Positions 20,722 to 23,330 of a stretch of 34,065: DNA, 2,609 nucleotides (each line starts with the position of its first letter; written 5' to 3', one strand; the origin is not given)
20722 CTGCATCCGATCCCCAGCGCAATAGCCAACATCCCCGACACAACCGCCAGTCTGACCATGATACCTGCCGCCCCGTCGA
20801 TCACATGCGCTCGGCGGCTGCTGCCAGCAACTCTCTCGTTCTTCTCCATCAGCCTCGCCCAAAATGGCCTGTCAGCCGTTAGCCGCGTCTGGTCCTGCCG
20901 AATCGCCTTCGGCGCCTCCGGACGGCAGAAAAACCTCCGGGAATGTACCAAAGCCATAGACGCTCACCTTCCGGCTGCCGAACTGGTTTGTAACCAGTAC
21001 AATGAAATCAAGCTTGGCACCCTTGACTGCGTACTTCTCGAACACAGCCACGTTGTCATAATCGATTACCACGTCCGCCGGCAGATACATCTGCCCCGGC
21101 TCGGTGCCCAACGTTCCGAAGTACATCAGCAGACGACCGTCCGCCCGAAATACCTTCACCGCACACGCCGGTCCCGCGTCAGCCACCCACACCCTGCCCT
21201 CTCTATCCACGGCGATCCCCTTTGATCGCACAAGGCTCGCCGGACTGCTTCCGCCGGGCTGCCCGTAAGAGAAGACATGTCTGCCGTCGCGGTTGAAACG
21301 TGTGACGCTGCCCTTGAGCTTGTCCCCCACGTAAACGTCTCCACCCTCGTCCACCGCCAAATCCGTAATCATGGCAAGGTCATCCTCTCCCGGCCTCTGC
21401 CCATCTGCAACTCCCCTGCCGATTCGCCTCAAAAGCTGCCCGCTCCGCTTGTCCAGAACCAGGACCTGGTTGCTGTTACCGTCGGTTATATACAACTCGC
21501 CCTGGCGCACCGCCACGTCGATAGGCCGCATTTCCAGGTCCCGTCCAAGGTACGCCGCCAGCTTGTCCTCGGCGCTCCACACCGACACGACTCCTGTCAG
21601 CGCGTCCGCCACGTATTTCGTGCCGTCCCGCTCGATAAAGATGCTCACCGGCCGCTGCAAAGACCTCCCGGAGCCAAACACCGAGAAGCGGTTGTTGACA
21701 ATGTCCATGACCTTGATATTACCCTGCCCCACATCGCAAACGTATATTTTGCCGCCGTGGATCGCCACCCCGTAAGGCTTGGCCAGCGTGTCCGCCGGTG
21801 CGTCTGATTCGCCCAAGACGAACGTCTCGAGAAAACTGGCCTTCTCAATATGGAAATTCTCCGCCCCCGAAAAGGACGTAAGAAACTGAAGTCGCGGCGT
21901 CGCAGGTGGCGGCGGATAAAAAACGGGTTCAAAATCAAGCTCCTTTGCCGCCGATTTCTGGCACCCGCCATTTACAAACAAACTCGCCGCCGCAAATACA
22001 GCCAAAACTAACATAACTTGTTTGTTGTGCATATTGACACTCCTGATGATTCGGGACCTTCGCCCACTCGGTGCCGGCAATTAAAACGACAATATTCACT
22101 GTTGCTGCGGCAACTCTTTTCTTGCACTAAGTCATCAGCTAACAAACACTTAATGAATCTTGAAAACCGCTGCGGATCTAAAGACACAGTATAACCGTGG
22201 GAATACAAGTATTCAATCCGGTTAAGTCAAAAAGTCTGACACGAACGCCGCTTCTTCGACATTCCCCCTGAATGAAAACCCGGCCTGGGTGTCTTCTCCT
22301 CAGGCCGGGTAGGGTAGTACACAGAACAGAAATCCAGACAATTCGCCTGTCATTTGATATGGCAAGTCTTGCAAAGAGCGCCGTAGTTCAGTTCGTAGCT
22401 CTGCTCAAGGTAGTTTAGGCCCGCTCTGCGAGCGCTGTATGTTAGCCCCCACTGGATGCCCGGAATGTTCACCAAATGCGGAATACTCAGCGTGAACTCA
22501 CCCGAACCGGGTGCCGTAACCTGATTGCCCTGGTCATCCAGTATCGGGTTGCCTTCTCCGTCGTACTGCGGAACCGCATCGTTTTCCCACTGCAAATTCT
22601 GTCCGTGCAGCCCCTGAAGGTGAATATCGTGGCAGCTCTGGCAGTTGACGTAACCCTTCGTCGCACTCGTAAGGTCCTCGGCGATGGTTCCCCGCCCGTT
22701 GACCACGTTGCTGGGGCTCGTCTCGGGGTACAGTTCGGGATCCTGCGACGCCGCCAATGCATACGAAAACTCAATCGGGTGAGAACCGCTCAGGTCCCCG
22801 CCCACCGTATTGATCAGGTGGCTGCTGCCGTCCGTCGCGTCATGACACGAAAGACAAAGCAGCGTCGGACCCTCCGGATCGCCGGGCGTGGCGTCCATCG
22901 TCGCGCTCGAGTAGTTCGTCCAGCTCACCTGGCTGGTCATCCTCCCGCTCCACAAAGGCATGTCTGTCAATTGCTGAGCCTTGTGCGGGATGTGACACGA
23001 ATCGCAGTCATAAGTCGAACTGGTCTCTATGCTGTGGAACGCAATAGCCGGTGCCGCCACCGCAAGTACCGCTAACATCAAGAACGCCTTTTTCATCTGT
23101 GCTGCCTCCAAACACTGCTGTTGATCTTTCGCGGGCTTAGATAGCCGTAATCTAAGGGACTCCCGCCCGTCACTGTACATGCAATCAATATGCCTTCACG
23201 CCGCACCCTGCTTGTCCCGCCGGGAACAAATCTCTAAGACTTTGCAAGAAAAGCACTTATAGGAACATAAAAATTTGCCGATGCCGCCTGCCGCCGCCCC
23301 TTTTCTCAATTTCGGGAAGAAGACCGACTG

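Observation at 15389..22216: Five-gene exported operon (NHL propeller - pentahaem - 675-aa barrel - NHL propeller - dodecahaem): candidate outer-membrane electron conduit of non-canonical composition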

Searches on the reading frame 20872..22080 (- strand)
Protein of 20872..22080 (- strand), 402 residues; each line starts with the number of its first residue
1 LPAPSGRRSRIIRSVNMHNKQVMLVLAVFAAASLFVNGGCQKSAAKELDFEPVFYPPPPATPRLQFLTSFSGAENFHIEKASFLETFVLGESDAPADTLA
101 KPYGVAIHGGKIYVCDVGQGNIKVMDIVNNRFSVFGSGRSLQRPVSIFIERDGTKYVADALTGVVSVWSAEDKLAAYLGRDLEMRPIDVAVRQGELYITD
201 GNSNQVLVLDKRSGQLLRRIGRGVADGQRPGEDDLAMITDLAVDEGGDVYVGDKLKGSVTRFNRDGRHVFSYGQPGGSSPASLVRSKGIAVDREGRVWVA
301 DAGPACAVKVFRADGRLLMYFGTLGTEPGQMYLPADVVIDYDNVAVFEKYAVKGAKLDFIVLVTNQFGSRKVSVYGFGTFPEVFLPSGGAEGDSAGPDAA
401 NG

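Call 3: search_protein_families(library=pfam, proteins=[window:20872-22080:-], max_evalue=0.01)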
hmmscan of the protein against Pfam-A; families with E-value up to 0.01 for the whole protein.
window:20872-22080:- (402 aa): 4 families
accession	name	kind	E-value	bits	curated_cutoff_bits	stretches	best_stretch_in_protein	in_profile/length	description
PF01436.27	NHL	-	7e-16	57.8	20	1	185-208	3-27/28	NHL repeat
PF08450.18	SGL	-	5.2e-06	26.7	26.3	1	109-318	11-217/246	SMP-30/Gluconolactonase/LRE-like region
PF25021.1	TEN_NHL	-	0.00045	19.7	27.1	0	273-303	131-161/357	Teneurin NHL domain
PF17170.10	DUF5128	-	0.0049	16.5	22.9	0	189-266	49-121/321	6-bladed beta-propeller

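Call 4: search_protein_families(library=ncbifam, proteins=[window:20872-22080:-], max_evalue=0.01)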
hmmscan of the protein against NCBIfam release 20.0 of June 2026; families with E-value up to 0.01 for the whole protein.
window:20872-22080:- (402 aa): 5 families
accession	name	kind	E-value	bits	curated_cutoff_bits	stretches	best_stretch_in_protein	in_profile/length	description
NF035926.1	scyF_NHL_VPEP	equivalog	5.5e-28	98.2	350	3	189-346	109-262/376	scytonemin biosynthesis PEP-CTERM protein ScyF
NF033206.1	ScyE_fam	subfamily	6.9e-12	45.5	80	0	233-304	250-322/333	ScyD/ScyE family protein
NF047780.1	LIC12708_fam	subfamily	6.5e-06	25.3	150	1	171-270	43-154/391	LIC_12708 family protein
NF053768.1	CIS12_fam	equivalog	1.3e-05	24.1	860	1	96-206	84-191/715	CIS12 family contractile injection system protein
TIGR02276.1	beta_rpt_yvtn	repeat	0.0004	20.3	27.85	0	195-212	5-22/42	beta-propeller repeat protein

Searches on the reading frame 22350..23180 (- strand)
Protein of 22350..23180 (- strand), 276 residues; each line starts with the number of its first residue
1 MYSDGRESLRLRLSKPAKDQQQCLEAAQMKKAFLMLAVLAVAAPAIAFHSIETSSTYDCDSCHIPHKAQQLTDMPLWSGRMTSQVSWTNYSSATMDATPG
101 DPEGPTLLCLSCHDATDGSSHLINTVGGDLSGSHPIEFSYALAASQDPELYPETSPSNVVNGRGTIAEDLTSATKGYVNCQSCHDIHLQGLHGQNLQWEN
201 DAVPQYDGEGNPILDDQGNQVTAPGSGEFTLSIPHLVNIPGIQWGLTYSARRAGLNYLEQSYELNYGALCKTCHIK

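Call 3: search_protein_families(library=pfam, proteins=[window:22350-23180:-], max_evalue=0.01)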
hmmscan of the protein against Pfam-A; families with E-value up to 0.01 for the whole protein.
window:22350-23180:- (276 aa): 5 families
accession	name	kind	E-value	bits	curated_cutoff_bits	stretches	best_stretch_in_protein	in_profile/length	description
PF14522.11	Cytochrome_C7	-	2.8e-06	27.5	24.8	1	49-119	5-54/67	Cytochrome c7 and related cytochrome c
PF09699.15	Paired_CXXCH_1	-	2.5e-05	24.3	20.6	0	58-69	8-19/41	Doubled CXXCH motif (Paired_CXXCH_1)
PF14537.11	Cytochrom_c3_2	-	0.00067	20.5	25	0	47-70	49-71/79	Cytochrome c3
PF22113.1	Mtrc-MtrF_II-IV_dom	-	0.002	18.1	30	0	54-122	79-136/176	Outer membrane cytochrome MtrC/MtrF-like, domains II/IV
PF05495.17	zf-CHY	-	0.0083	17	31.3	0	48-67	10-34/68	CHY zinc finger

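Call 4: search_protein_families(library=ncbifam, proteins=[window:22350-23180:-], max_evalue=0.01)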
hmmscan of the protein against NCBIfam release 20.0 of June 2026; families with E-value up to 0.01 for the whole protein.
window:22350-23180:- (276 aa): 3 families
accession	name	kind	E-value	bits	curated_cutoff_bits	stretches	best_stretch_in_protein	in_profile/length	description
TIGR01905.1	paired_CXXCH_1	subfamily_domain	0.0012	18.8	25.2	0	56-69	6-19/41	doubled CXXCH domain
NF041028.1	decahem_GSU2203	exception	0.0034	16.6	325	0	55-118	147-212/317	GSU2203 family decaheme c-type cytochrome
NF033196.2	c_type_nonphoto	exception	0.0043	17.2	70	0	50-74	21-45/98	c-type cytochrome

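Call 39: search_solved_structures(query=window:22350-23096:-, max_evalue=0.01, show_alignments=2)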
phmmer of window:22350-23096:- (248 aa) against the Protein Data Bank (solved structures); distinct sequences matched with E-value up to 0.01: 2.
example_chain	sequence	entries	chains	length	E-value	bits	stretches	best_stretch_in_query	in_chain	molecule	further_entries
7tfs_A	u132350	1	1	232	2e-10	44.1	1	25-91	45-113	Cytochrome c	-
9yuq_N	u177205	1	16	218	1.7e-05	28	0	27-92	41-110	Putative multiheme cytochrome c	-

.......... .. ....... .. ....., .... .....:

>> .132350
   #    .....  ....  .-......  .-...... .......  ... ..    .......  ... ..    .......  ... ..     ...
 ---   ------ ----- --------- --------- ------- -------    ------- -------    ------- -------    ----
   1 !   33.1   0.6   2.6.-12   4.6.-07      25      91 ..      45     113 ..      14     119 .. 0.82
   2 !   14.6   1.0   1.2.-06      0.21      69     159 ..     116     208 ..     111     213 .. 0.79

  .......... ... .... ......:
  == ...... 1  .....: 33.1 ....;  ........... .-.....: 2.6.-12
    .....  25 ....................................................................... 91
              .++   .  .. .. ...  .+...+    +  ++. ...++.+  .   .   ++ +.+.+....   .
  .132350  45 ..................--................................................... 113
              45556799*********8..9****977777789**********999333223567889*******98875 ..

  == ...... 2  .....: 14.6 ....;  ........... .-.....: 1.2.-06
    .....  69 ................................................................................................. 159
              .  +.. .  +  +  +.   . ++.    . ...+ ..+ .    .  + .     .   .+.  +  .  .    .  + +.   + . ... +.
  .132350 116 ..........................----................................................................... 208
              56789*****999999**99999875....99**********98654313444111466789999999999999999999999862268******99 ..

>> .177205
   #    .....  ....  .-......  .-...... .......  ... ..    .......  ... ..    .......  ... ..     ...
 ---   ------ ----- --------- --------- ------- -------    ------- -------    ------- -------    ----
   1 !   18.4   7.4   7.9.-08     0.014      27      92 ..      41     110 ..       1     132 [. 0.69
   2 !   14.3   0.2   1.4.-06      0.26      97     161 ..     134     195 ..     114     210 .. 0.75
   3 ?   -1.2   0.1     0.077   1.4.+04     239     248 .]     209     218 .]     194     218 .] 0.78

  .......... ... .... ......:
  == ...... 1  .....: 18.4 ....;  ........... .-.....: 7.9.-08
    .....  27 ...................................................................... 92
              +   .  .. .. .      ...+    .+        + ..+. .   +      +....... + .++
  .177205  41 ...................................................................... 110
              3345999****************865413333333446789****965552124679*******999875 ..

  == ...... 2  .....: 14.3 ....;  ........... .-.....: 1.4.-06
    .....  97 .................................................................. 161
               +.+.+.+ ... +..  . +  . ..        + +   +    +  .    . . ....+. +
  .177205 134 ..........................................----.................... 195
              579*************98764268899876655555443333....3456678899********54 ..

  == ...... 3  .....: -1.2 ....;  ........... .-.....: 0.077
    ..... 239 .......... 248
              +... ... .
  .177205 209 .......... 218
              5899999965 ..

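Call 52: search_solved_structures(query=A5, max_evalue=0.01, show_alignments=1)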
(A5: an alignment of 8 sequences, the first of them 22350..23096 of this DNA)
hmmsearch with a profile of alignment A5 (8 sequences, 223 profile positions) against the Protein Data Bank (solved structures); distinct sequences matched with E-value up to 0.01: 3.
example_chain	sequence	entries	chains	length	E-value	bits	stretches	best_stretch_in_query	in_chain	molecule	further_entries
9yuq_N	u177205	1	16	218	3.1e-27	98.9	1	1-177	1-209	Putative multiheme cytochrome c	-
7tfs_A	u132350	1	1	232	2e-25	93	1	13-162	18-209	Cytochrome c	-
6ef8_A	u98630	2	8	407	8.1e-06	28.8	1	63-223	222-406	C-type cytochrome OmcS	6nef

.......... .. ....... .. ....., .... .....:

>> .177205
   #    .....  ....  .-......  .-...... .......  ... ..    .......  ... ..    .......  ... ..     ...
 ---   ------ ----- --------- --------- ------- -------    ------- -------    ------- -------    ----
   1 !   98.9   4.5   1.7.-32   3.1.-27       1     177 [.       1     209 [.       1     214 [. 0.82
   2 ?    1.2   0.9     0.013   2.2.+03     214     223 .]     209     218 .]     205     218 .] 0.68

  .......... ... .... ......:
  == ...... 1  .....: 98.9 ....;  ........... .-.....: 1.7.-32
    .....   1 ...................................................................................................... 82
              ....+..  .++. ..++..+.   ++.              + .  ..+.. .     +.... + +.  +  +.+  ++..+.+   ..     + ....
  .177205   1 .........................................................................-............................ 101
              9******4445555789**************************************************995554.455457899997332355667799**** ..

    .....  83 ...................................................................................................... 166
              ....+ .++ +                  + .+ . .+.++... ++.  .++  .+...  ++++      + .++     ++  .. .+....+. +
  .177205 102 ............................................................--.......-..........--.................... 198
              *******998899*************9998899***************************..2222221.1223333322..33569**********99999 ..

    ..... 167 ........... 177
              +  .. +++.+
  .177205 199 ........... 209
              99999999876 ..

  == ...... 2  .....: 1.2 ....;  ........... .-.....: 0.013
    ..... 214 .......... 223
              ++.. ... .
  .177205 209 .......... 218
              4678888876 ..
